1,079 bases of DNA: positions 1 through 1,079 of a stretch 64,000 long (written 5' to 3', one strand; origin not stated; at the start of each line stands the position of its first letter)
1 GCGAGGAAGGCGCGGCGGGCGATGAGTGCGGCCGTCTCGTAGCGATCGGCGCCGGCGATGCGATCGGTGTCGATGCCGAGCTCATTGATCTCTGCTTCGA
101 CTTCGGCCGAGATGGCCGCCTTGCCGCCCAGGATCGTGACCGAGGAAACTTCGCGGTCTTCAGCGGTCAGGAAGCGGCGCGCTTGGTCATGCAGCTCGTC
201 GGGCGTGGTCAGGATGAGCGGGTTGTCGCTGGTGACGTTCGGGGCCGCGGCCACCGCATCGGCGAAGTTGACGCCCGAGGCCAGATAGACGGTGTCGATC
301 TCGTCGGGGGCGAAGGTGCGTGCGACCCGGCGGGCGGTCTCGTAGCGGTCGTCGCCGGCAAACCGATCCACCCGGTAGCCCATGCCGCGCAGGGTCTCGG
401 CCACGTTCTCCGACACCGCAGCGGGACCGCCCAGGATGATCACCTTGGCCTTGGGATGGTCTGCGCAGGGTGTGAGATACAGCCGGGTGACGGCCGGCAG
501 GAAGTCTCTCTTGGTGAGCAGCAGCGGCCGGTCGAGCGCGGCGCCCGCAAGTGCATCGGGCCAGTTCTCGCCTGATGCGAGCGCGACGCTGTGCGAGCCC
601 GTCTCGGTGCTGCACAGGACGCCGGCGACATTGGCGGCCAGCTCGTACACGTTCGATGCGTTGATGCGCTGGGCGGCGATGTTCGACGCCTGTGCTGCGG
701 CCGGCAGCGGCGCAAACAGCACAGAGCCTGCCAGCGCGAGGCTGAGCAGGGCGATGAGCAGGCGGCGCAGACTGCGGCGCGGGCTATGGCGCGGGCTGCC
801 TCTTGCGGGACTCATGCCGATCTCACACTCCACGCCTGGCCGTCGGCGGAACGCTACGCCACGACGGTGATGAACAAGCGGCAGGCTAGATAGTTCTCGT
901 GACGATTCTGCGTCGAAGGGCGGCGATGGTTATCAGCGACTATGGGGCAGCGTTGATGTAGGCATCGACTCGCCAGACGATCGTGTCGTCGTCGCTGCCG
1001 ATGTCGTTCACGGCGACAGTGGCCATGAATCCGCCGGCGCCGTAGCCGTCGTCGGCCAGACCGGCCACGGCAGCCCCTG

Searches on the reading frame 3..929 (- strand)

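Call 11: search_protein_families(library=pfam, proteins=[window:3-929:-], max_evalue=0.001)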
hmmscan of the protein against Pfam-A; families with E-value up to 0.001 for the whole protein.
window:3-929:- (309 aa): 1 family
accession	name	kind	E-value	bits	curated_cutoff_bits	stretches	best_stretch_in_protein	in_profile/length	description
PF04122.17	CW_binding_2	-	3.7e-32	111.1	24.9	2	189-278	1-73/73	Cell wall binding domain 2 (CWB2)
